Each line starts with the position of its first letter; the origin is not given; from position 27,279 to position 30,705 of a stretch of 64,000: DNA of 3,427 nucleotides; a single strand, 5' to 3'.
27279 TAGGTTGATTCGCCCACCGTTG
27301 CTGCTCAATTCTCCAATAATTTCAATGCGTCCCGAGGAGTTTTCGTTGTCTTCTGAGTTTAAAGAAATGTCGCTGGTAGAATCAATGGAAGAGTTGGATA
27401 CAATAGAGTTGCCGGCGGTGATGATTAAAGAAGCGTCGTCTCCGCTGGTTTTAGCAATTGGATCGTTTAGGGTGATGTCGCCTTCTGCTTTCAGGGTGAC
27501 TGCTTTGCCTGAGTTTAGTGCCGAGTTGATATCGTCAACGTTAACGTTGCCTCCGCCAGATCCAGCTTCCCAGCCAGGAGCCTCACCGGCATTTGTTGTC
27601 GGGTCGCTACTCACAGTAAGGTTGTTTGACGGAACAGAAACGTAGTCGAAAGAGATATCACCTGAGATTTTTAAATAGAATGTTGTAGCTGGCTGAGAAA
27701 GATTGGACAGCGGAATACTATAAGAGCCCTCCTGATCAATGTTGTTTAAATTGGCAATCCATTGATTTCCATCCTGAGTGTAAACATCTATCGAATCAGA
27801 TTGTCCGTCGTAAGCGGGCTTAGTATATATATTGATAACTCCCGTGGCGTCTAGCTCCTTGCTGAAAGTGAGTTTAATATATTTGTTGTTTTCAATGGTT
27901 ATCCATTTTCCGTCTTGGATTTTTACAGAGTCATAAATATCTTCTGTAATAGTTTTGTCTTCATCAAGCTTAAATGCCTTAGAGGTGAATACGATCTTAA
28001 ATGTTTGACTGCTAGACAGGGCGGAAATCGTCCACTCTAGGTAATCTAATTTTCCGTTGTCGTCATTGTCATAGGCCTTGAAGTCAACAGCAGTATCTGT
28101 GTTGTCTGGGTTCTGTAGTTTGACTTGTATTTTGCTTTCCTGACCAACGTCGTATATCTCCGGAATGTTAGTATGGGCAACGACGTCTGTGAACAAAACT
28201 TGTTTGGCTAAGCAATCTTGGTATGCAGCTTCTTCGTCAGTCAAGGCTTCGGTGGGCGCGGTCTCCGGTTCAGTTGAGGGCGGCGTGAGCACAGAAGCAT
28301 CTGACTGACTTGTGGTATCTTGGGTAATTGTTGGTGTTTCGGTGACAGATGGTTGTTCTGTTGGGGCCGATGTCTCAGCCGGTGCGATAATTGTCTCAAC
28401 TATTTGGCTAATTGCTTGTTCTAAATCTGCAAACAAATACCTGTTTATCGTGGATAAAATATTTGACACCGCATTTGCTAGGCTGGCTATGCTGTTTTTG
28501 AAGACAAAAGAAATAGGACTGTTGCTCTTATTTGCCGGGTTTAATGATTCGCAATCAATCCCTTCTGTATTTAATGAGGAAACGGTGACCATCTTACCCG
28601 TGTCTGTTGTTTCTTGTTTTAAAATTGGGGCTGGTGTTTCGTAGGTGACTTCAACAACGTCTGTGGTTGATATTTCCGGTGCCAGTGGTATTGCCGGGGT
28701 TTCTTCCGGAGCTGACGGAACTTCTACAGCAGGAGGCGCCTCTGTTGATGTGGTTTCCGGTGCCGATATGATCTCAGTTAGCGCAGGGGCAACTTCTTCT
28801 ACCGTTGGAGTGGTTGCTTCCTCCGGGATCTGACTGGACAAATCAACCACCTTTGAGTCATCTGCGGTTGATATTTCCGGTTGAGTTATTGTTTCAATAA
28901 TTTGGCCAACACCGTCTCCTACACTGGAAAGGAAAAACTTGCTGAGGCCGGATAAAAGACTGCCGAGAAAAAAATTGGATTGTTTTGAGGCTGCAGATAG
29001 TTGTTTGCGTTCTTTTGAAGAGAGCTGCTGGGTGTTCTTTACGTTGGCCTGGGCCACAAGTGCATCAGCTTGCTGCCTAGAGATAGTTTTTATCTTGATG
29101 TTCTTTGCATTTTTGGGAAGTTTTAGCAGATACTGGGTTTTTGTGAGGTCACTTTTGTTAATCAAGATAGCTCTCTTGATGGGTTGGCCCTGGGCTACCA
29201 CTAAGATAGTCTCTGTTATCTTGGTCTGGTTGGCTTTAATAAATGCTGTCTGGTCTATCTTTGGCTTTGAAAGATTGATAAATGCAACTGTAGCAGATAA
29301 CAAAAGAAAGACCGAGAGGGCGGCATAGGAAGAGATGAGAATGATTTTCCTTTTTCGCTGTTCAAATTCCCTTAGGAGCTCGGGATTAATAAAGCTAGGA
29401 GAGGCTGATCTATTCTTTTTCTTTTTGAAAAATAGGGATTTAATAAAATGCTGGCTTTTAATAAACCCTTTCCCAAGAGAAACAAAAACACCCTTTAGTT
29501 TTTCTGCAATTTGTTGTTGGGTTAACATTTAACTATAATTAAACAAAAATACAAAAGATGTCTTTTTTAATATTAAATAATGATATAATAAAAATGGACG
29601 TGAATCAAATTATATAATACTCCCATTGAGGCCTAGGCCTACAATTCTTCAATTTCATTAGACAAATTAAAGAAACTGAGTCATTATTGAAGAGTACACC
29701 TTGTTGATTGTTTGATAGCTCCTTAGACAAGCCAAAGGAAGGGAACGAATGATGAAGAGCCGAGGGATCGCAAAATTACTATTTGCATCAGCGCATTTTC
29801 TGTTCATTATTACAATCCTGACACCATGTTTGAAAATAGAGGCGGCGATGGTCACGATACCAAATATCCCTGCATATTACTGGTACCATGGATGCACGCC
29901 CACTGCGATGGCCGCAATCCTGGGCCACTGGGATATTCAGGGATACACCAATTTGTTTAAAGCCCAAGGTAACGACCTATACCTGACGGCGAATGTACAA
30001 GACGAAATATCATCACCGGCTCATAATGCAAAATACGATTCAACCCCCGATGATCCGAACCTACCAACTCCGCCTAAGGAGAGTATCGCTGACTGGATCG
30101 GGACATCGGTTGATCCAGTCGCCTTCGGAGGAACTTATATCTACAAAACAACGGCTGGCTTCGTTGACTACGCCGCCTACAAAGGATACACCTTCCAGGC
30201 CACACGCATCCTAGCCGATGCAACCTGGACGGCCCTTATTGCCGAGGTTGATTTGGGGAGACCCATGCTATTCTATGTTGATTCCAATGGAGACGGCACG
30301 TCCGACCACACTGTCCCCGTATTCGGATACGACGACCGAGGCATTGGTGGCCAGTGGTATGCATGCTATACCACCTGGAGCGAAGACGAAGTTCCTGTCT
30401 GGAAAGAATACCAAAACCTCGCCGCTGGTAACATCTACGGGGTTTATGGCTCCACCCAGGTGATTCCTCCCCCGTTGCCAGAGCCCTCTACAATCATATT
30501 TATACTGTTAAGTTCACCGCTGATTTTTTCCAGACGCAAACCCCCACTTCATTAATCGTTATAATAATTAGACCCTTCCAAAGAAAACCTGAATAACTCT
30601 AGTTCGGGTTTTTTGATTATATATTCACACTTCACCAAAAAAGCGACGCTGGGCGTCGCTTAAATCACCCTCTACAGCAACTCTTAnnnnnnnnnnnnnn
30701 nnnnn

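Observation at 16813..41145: Duplicated giant-surface-protein plus small-membrane-partner cassette: candidate undescribed cell-surface system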

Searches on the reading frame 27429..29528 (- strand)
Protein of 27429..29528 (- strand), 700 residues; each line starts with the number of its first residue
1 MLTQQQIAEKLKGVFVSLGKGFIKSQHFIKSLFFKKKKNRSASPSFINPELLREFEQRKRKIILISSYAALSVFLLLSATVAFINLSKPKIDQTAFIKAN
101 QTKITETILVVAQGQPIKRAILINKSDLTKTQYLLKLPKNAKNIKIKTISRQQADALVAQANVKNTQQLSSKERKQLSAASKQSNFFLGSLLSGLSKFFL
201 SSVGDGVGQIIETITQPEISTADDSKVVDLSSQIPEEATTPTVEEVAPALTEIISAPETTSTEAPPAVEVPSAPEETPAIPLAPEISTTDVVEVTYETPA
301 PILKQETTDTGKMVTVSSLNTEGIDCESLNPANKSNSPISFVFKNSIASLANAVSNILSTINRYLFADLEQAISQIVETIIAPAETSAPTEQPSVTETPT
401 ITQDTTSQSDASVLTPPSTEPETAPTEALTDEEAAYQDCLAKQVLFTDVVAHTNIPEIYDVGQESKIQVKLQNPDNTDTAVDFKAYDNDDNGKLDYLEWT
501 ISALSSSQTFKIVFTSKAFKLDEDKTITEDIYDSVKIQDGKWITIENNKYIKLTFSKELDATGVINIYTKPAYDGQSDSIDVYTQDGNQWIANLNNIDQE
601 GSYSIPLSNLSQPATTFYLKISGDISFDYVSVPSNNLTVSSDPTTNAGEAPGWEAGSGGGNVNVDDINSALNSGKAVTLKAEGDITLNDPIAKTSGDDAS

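Call 49: search_protein_families(library=pfam, proteins=[window:27429-29528:-], max_evalue=0.1)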
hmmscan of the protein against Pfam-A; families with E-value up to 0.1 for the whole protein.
window:27429-29528:- (700 aa): 3 families
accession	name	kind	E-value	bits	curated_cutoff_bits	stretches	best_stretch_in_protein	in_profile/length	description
PF00009.33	GTP_EFTU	-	0.07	13.1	26.5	0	102-195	107-173/188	Elongation factor Tu GTP binding domain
PF13499.12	EF-hand_7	-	0.074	13.9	30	0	483-516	8-32/67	EF-hand domain pair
PF03193.22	RsgA_GTPase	-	0.084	13.1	30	0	101-153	38-91/174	RsgA GTPase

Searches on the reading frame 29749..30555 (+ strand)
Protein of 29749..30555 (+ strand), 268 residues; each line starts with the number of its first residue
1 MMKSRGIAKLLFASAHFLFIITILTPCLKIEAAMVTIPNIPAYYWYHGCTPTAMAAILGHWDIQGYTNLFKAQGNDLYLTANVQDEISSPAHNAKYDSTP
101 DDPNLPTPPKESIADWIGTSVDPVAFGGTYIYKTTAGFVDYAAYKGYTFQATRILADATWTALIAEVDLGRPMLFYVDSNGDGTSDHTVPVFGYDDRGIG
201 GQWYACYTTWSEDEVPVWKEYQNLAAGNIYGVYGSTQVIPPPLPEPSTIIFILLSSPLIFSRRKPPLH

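Call 8: search_protein_families(library=pfam, proteins=[window:29749-30555:+], max_evalue=1)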
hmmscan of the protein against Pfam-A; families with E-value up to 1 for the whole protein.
window:29749-30555:+ (268 aa): 2 families
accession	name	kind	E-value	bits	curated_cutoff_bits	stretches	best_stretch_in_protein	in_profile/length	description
PF13529.12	Peptidase_C39_2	-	4.7e-08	34.1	24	2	107-198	31-134/143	Peptidase_C39 like family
PF01640.23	Peptidase_C10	-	0.00013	22.7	26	1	43-198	17-178/194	Peptidase C10 family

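Call 19: search_protein_families(library=ncbifam, proteins=[window:29749-30555:+], max_evalue=0.1)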
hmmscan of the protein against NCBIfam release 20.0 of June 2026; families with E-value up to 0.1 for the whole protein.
window:29749-30555:+ (268 aa): 1 family
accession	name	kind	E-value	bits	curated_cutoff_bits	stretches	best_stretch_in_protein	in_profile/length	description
NF045837.1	Mplas_Cys_pep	subfamily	0.086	12.8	45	0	68-222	58-205/240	putative cysteine peptidase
